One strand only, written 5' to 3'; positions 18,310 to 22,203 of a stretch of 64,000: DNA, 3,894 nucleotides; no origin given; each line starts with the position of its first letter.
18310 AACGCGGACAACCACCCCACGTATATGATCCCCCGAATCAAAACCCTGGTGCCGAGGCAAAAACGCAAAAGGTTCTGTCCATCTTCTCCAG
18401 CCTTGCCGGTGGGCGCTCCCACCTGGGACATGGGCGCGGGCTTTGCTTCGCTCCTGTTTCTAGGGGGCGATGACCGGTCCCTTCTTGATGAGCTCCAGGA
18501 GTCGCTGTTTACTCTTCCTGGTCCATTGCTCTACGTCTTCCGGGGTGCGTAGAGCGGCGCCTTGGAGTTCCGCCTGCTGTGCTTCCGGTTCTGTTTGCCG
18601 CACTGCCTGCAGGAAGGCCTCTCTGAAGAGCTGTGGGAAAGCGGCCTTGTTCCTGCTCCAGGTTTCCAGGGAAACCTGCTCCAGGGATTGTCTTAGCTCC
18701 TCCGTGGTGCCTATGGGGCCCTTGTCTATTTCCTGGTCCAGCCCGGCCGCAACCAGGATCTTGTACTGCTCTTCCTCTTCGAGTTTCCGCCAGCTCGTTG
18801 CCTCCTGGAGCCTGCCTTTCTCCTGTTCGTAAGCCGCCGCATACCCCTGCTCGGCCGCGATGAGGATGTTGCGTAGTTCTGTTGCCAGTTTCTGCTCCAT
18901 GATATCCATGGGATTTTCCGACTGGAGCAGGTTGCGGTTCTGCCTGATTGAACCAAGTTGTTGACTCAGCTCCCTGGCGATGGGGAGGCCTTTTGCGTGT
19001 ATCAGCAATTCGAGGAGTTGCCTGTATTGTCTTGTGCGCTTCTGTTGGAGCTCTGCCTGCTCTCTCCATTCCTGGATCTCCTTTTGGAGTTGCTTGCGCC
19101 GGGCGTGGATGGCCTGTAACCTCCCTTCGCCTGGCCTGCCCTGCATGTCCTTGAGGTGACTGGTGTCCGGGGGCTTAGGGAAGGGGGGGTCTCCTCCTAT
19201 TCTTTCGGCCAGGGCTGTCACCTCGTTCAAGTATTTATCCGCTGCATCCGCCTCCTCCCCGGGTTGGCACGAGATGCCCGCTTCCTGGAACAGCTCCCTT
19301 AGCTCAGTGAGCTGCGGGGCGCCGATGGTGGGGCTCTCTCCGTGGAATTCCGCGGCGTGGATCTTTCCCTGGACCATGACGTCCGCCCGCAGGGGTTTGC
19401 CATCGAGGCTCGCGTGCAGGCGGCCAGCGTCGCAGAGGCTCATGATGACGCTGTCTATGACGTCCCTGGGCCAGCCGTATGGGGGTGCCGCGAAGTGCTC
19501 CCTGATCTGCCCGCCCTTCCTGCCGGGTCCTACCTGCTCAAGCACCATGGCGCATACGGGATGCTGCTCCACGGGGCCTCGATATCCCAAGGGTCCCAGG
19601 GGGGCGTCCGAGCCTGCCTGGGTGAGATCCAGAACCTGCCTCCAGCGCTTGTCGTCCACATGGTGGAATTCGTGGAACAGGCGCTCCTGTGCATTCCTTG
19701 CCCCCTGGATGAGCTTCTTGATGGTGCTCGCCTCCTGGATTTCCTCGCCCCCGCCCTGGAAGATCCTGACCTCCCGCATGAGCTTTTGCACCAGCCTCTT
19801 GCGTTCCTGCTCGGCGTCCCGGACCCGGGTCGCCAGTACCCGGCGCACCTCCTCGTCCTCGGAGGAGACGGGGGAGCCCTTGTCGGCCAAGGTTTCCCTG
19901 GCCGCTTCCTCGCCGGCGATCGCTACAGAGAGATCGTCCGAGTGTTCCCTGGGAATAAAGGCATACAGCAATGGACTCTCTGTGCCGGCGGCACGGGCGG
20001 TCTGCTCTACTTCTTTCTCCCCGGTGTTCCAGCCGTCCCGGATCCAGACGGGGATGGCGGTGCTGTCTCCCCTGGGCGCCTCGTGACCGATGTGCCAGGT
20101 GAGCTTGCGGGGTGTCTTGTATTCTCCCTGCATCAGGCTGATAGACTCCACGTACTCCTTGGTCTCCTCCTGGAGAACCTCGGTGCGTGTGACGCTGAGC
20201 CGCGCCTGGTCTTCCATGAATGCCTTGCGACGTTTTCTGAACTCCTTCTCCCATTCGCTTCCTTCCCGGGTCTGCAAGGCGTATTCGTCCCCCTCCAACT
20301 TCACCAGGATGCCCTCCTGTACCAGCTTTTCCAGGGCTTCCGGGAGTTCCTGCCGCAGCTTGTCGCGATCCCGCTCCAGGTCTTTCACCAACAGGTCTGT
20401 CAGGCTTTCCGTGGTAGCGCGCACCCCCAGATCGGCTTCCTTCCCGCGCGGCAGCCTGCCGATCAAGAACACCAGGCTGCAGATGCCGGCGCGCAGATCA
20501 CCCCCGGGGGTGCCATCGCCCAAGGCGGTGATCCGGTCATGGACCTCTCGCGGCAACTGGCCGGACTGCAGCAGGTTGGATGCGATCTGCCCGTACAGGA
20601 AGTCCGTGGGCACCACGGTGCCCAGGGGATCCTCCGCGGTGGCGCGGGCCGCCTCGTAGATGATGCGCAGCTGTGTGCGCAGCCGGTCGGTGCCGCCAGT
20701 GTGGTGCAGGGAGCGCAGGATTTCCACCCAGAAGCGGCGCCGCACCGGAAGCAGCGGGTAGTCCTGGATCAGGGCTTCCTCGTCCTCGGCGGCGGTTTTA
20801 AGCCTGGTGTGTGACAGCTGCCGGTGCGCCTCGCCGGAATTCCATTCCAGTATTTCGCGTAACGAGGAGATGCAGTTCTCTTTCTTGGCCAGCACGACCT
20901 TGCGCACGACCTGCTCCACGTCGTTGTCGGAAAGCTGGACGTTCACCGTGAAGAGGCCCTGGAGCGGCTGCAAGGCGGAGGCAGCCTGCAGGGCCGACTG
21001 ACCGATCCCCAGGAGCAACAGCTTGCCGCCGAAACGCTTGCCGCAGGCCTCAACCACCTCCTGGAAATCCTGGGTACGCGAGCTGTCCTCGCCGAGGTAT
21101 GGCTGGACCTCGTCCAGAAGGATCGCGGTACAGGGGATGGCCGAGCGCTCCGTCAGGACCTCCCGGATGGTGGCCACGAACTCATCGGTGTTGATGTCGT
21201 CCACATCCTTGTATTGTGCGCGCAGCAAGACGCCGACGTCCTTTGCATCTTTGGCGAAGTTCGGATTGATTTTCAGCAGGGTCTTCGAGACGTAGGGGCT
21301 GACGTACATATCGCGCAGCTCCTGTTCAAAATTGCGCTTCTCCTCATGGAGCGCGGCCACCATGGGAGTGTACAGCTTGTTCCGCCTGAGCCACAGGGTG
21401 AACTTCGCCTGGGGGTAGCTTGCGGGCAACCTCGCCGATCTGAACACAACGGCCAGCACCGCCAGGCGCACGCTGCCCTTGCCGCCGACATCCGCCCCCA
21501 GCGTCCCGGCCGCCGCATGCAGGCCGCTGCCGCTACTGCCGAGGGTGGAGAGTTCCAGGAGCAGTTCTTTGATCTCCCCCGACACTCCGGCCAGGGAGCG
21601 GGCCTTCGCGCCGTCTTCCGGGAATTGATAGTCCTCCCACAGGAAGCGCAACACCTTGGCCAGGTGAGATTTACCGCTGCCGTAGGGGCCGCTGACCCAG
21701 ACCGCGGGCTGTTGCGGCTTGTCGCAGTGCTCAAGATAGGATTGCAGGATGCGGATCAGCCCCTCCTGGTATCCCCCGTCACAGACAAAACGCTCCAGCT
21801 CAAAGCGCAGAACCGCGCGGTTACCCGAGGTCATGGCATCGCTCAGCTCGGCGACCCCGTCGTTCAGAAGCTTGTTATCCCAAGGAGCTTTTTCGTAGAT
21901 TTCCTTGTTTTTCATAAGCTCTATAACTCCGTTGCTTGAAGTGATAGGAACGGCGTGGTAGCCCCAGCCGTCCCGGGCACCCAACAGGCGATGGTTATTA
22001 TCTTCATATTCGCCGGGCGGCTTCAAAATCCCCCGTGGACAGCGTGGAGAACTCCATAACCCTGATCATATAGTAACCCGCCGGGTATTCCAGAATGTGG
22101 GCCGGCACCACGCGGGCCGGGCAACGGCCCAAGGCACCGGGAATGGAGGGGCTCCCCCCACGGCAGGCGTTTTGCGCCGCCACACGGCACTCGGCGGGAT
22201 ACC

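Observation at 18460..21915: BrxC/PglY-like ATPase with no brxA/brxB/pglX/pglZ/brxL anywhere in the 64 kb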

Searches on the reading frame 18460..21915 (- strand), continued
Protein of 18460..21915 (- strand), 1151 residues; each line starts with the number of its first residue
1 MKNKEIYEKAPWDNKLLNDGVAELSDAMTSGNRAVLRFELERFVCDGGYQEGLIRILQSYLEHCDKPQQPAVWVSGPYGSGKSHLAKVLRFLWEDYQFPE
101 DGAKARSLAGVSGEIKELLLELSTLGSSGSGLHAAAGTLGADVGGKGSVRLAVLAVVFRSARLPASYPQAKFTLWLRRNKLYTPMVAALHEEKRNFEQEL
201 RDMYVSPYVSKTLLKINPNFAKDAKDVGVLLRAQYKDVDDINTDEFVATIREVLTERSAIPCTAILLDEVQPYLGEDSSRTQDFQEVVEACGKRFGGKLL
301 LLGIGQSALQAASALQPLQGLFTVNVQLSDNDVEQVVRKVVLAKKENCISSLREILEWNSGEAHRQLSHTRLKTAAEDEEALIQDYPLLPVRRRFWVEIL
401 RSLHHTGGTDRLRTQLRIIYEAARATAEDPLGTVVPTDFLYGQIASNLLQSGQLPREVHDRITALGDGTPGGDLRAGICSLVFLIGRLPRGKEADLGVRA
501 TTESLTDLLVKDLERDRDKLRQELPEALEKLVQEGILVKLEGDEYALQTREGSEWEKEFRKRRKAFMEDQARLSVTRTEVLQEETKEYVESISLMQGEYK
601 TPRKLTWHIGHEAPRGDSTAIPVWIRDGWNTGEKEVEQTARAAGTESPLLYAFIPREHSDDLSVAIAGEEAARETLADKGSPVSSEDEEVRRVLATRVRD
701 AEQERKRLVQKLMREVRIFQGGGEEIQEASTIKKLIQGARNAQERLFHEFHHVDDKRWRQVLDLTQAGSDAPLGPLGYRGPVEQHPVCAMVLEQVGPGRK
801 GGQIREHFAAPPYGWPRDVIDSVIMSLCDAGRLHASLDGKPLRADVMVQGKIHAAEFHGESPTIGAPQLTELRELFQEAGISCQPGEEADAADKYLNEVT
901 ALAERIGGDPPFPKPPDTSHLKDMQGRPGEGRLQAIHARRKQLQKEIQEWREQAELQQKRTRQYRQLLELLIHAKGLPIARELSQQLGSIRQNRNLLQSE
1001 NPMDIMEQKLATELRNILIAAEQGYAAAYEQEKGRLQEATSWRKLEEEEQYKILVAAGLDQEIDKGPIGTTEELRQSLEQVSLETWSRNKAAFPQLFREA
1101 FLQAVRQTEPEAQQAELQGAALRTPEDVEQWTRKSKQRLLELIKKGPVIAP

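Call 52: find_encoding_contigs(protein=P0243, flank=10000, max_places=2)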
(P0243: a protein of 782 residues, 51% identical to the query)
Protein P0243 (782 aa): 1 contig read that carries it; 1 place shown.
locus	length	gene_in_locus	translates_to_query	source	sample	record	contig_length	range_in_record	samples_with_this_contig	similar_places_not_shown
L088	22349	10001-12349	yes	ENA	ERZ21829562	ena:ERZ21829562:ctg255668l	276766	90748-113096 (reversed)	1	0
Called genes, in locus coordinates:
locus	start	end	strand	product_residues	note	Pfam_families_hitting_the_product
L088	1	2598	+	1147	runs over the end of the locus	PF25791:WHD_BREX_BrxC (faint)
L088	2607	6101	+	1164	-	PF01170:UPF0020 (faint), PF20473:MmeI_Mtase, PF07669:Eco57I, PF02384:N6_Mtase (weak)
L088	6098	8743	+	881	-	PF02463:SMC_N (faint), PF13304:AAA_21 (faint)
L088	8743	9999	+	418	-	PF04326:SLFN_AlbA_2, PF13749:HATPase_c_4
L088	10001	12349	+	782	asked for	PF08665:PglZ (faint)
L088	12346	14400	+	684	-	PF20442:BrxL_N, PF13337:BrxL_ATPase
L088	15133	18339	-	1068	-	PF13620:CarboxypepD_reg, PF25183:OMP_b-brl_4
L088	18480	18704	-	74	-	PF13701:DDE_Tnp_1_4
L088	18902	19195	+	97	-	-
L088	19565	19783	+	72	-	-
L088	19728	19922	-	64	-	-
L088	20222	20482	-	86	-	-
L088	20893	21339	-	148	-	PF00437:T2SSE, PF00565:SNase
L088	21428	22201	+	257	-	PF00142:Fer4_NifH, PF01656:CbiA, PF06564:CBP_BcsQ, PF09140:MipZ, PF10609:ParA, PF13614:AAA_31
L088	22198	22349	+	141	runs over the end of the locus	-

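Call 56: search_protein_families(library=padloc, proteins=[L003:8601-9431:+, L003:9415-9978:+, L003:13762-17337:+, L003:17337-19667:+, L003:19977-22025:+, L003:6807-8024:-, L003:22508-23170:-], max_evalue=0.01)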
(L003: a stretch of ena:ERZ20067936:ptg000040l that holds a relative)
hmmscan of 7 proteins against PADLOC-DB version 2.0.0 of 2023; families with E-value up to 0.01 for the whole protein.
L003:8601-9431:+ (276 aa): 3 families
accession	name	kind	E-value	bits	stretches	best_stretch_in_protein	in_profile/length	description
PDLC02450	BrxA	-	7.9e-95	315.1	1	18-271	5-258/259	BrxA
PDLC02453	BrxA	-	1.3e-46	157.7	1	12-264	155-407/421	BrxA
PDLC02455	BrxA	-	2.4e-20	71.1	1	84-265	42-224/226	BrxA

L003:9415-9978:+ (187 aa): 4 families
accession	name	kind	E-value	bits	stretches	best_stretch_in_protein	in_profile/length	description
PDLC02469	BrxB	-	2.8e-67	223.9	1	1-185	1-182/184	BrxB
PDLC02462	BrxB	-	1.7e-09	35.9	1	82-169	95-185/202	BrxB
PDLC02463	BrxB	-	6.3e-06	24.4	1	116-176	122-183/193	BrxB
PDLC02459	BrxB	-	0.0017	16.2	1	108-162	127-182/203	BrxB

L003:13762-17337:+ (1191 aa): 48 families (the best 25 are shown)
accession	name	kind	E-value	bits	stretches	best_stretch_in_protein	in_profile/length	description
PDLC02528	PglX|PglXI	-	0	1489.6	1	23-1183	3-1120/1125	PglX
PDLC02535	PglX|PglXI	-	3.3e-204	678.4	1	23-745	5-718/731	PglX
PDLC02534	PglX|PglXI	-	6.4e-112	372.5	1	756-1181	1-378/389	PglX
PDLC02521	PglX|PglXI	-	2.8e-84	281.9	2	180-603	193-589/1174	PglX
PDLC03600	REase_MTase_IIG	-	2.3e-74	249.1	3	422-604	430-605/1205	Type IIG restriction enzyme-methyltransferase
PDLC02525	PglX|PglXI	-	4.2e-64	215.2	2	309-601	283-561/607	PglX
PDLC02523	PglX|PglXI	-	5e-50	168.3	3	197-388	198-418/1428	PglX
PDLC02524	PglX|PglXI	-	1.1e-43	147.8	1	198-597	20-399/722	PglX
PDLC02518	PglX|PglXI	-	5.9e-40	134.9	1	181-572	177-588/1412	PglX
PDLC02641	DrmMI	-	1.7e-39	133.5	2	183-600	190-584/1161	DrmMI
PDLC02522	PglX|PglXI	-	5.3e-36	121.8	2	310-575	423-683/1218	PglX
PDLC02527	PglX|PglXI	-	5.3e-33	111.9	4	195-332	199-325/1332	PglX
PDLC02517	PglX|PglXI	-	4.2e-21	73.1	1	484-597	3-116/707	PglX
PDLC02526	PglX|PglXI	-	8.9e-21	72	3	195-252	189-248/640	PglX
PDLC02519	PglX|PglXI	-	8.5e-19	64.7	1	189-577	179-567/1241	PglX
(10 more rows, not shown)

L003:17337-19667:+ (776 aa): 10 families
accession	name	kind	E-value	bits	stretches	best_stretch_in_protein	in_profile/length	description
PDLC02566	PglZ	-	2.5e-263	873.9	1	7-773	4-772/774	PglZ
PDLC02548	PglZ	-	8.7e-14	48.8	2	554-689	611-751/961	PglZ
PDLC02561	PglZ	-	3.8e-11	39.8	1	556-679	587-716/840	PglZ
PDLC02564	PglZ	-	1.9e-06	24.6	1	588-680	623-726/855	PglZ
PDLC02545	PglZ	-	1.1e-05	22.1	1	556-677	507-634/750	PglZ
PDLC02562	PglZ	-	2.3e-05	21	1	444-610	474-649/730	PglZ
PDLC02547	PglZ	-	0.00053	16.3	1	655-693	707-745/855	PglZ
PDLC02559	PglZ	-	0.00059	16.1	0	570-684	620-740/860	PglZ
PDLC02563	PglZ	-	0.00075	15.9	0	658-693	691-726/831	PglZ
PDLC02553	PglZ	-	0.0048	13.1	0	657-687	725-755/868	PglZ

L003:19977-22025:+ (682 aa): 5 families
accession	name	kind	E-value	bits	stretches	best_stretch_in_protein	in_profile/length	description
PDLC02506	BrxL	-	1.8e-277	920.1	1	2-680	4-677/680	BrxL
PDLC02508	BrxL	-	7.3e-143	475.4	1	5-490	3-480/698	BrxL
PDLC02509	BrxL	-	7.2e-91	303.4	2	154-479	197-521/535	BrxL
PDLC02505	BrxL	-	2e-61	206.4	1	12-469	10-470/482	BrxL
PDLC02507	BrxL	-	3.6e-52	175.8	1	14-434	22-436/482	BrxL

L003:6807-8024:- (405 aa): 16 families
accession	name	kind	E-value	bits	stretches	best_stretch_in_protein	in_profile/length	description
PDLC04141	capP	-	1.3e-12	45.8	1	195-316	39-154/242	capP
PDLC03944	RmrA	-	2.4e-08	31.5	1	187-332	161-300/384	-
PDLC03945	RmrA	-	1.2e-07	29.3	1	196-324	178-302/394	-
PDLC03949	RmrA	-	3.2e-07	27.5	1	11-328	4-278/363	-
PDLC03953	RmrA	-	1.1e-06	26.2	1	14-333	10-306/373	-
PDLC04776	PDC-M69B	-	1.5e-06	26.1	1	197-391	54-245/272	-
PDLC03943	RmrA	-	1e-05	22.8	1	196-336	164-293/370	-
PDLC03951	RmrA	-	1.6e-05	22.1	1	212-325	193-295/400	-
PDLC03952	RmrA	-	2.1e-05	21.6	1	8-283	21-277/395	-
PDLC03947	RmrA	-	5.3e-05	20.2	1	7-276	9-260/383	-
PDLC03954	RmrA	-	0.00015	18.9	1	5-275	6-259/380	-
PDLC02926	HTH_VI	-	0.00036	18.8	1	13-66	5-60/92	-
PDLC03948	RmrA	-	0.00053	17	1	43-326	44-300/397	-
PDLC03950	RmrA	-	0.0007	16.7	1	198-276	170-247/369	-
PDLC03946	RmrA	-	0.0046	13.7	1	198-282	164-242/357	-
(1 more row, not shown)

L003:22508-23170:- (220 aa): 0 families

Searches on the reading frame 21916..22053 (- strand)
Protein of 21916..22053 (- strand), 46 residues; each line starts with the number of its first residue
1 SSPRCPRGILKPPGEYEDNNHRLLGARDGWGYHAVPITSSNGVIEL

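Call 56: search_protein_families(library=padloc, proteins=[window:21916-22053:-], max_evalue=0.01)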
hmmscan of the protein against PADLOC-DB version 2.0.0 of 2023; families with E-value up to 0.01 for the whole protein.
window:21916-22053:- (46 aa): 1 family
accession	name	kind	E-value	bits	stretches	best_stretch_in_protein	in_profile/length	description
PDLC02469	BrxB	-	4.6e-11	40.7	1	13-41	154-182/184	BrxB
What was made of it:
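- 21928..22035 (-): brxB 3' stub: 36 codons matching BrxB residues 151-186 of 187. It is in frame with brxC, and the brxB stop codon and the original brxC ribosome-binding site are deleted. No ATG or GTG start remains, only an in-frame TTG at 22026. PADLOC BrxB PDLC02469 E=4.6e-11, profile positions 154-182 of 184 (call 56).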
